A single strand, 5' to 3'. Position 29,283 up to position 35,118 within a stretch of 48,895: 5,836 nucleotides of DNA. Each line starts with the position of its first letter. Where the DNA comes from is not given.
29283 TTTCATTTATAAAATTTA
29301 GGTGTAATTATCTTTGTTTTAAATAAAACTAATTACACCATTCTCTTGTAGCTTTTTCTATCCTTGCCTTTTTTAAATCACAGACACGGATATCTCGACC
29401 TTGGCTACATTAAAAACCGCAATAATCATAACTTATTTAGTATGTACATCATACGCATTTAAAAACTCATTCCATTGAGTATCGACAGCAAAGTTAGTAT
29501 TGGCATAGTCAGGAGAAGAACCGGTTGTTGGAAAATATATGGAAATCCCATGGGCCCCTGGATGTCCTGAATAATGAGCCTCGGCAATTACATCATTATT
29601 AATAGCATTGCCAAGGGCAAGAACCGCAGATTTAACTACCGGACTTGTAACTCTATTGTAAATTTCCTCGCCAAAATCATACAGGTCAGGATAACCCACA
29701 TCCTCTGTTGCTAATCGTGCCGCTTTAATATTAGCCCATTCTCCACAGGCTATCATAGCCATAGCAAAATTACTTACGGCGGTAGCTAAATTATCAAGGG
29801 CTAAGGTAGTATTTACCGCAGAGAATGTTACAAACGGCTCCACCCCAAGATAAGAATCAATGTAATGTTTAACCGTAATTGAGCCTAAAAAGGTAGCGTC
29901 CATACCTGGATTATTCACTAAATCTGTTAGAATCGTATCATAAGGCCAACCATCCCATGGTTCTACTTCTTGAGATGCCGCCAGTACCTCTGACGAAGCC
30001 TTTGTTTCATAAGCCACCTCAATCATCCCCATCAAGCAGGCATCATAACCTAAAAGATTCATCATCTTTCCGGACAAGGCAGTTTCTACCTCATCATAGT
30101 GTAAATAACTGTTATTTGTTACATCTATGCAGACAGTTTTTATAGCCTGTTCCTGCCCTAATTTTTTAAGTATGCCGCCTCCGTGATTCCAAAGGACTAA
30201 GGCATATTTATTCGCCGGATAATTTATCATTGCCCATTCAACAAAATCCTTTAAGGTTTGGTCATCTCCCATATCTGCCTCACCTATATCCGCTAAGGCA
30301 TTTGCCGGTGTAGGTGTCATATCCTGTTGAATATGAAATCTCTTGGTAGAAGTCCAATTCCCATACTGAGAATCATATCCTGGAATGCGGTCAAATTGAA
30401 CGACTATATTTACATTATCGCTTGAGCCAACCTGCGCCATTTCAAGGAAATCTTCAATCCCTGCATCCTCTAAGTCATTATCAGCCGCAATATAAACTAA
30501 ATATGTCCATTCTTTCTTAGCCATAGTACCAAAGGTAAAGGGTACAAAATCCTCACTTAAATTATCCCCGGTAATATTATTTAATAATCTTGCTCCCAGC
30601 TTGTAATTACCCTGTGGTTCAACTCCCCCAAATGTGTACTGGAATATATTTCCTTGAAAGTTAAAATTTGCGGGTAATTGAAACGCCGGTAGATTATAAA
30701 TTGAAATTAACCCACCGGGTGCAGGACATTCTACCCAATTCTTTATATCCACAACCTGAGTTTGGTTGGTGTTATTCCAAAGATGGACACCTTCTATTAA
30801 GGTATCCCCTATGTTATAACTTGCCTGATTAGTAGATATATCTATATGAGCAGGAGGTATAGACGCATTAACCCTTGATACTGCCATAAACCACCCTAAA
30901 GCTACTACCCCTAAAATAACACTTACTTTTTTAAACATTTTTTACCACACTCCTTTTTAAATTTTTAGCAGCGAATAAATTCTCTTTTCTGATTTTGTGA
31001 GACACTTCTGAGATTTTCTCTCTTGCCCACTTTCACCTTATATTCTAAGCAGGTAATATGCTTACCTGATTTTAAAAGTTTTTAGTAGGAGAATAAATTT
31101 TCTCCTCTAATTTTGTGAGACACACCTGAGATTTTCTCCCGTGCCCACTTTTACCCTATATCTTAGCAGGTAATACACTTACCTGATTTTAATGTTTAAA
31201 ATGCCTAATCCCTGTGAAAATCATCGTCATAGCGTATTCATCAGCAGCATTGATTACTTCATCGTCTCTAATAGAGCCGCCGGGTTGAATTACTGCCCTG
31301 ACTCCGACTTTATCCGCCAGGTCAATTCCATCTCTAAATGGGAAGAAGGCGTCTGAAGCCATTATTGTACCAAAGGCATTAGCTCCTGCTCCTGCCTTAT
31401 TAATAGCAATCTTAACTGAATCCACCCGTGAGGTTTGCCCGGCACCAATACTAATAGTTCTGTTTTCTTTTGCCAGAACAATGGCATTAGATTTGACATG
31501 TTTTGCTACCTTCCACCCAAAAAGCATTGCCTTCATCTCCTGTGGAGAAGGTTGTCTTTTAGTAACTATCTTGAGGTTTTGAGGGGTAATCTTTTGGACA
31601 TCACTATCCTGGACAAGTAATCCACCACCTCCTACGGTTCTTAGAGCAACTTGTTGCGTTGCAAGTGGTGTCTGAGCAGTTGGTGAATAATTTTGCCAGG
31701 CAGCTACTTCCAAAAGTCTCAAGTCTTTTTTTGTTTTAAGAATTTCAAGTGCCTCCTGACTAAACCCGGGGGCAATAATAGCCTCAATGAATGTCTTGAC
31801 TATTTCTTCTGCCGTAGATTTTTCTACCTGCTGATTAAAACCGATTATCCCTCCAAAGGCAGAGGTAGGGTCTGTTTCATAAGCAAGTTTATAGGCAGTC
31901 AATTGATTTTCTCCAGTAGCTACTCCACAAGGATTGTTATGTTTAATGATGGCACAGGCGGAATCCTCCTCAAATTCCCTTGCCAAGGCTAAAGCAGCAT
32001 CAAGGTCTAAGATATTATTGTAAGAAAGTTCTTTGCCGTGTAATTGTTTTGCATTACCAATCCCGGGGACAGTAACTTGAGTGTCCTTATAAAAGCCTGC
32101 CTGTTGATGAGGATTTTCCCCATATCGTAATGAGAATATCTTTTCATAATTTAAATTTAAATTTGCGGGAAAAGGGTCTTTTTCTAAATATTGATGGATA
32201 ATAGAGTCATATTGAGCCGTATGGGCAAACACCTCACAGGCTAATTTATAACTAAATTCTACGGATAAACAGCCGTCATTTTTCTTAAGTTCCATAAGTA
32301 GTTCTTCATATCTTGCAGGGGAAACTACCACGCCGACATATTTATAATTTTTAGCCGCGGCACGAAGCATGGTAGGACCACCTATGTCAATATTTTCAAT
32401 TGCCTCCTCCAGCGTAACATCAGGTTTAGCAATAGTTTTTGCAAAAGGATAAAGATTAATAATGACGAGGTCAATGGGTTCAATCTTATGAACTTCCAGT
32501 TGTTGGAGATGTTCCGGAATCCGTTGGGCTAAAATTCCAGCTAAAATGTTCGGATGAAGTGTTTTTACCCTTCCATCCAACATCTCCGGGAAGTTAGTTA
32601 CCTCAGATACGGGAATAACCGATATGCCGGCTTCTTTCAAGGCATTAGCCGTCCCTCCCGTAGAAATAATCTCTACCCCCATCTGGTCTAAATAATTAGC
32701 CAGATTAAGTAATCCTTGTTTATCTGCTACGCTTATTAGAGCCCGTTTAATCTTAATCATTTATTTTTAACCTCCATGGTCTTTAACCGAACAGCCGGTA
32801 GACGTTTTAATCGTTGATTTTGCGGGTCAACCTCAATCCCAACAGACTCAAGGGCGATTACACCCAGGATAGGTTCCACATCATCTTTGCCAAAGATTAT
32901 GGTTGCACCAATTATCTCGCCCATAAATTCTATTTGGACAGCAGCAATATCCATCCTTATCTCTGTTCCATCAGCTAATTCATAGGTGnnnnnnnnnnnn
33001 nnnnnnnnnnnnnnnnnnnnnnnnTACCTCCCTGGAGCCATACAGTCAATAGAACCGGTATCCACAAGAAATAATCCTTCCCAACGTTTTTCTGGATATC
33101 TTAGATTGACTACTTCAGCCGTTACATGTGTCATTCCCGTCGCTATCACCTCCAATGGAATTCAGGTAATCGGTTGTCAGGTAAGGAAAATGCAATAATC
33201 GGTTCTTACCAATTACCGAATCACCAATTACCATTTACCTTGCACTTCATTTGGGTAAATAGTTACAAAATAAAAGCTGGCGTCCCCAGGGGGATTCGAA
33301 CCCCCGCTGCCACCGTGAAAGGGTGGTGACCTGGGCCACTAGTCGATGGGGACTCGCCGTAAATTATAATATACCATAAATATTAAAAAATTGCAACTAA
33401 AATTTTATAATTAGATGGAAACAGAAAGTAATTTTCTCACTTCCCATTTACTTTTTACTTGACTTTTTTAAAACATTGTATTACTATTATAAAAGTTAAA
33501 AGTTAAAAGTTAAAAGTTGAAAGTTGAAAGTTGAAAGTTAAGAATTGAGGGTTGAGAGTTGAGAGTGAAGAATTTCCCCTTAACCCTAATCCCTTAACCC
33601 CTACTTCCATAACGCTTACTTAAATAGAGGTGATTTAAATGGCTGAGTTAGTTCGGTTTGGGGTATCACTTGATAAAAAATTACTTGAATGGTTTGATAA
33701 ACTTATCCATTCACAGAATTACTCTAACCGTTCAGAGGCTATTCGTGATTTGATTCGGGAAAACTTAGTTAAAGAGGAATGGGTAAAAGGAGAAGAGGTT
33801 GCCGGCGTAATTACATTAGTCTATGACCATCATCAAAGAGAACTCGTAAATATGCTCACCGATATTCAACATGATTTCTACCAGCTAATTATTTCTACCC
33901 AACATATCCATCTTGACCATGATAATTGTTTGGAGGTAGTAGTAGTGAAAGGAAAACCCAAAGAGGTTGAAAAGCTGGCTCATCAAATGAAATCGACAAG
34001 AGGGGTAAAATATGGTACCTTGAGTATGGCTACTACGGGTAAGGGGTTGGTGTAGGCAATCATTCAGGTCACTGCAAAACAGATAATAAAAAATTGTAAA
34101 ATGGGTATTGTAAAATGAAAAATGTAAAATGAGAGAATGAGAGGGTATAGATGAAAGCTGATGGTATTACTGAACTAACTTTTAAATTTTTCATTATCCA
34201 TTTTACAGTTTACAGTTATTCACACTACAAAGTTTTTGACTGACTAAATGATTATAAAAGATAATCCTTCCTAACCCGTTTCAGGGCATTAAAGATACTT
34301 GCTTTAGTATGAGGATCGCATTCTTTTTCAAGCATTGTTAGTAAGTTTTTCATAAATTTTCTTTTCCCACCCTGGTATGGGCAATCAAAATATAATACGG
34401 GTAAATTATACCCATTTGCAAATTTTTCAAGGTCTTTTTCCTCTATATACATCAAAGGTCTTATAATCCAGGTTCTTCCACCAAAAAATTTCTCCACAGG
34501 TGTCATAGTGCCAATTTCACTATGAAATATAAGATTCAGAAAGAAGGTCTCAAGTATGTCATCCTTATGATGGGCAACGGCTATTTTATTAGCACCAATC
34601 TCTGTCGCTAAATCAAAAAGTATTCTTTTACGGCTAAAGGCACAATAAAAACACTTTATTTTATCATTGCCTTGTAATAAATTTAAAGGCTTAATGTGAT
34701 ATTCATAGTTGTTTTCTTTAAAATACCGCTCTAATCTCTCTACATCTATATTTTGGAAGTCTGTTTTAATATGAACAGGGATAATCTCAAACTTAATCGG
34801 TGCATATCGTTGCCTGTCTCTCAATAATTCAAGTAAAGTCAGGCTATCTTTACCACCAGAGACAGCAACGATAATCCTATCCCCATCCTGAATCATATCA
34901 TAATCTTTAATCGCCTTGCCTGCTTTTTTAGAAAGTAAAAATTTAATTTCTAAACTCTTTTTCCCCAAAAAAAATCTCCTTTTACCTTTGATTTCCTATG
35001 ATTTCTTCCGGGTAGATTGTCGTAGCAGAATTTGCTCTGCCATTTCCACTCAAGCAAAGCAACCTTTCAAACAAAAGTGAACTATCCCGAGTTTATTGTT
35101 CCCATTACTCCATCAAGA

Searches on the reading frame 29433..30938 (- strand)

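Call 63: search_protein_families(library=pfam, proteins=[window:29433-30938:-], max_evalue=0.00001)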
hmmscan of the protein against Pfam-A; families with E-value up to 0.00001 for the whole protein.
window:29433-30938:- (501 aa): 1 family
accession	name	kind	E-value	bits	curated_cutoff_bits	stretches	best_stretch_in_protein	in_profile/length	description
PF03415.19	Peptidase_C11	-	9.4e-43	147.5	25.8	1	148-494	1-357/359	Clostripain family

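Call 74: search_protein_families(library=ncbifam, proteins=[window:29433-30938:-], max_evalue=0.001)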
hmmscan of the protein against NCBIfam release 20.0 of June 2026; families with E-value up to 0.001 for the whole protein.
window:29433-30938:- (501 aa): 1 family
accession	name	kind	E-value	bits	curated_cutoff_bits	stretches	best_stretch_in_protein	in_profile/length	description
TIGR02806.2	clostrip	equivalog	6.3e-26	91.2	550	1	145-345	3-226/472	clostripain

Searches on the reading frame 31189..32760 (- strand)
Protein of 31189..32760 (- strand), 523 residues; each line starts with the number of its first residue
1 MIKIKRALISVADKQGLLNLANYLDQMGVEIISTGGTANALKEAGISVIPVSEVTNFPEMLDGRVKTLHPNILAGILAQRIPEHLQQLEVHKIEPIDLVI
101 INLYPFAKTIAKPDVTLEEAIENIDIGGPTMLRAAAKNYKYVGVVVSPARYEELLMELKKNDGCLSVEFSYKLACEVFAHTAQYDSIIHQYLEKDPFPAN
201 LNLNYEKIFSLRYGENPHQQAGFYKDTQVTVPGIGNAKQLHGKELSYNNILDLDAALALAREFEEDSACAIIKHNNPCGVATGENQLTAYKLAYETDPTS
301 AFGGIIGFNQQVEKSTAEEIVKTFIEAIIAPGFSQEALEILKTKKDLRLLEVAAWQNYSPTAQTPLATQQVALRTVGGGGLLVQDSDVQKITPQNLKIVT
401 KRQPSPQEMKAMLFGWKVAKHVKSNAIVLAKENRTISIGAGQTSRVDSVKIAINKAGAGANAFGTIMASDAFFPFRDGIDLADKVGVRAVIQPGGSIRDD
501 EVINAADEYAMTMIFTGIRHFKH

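Call 63: search_protein_families(library=pfam, proteins=[window:31189-32760:-], max_evalue=0.00001)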
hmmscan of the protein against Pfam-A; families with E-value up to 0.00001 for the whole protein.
window:31189-32760:- (523 aa): 2 families
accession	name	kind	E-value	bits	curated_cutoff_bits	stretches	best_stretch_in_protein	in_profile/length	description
PF01808.24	AICARFT_IMPCHas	-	4.7e-121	404.5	25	1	135-455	1-311/311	AICARFT/IMPCHase bienzyme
PF02142.27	MGS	-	6.8e-26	90.7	24.1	1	16-130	1-94/94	MGS-like domain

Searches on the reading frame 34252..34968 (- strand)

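Call 63: search_protein_families(library=pfam, proteins=[window:34252-34968:-], max_evalue=0.00001)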
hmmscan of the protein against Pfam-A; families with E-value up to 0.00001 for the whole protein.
window:34252-34968:- (238 aa): 1 family
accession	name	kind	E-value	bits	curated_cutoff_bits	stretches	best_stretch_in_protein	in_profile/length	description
PF01171.26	ATP_bind_3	-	1.3e-19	71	27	1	32-189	2-161/182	PP-loop family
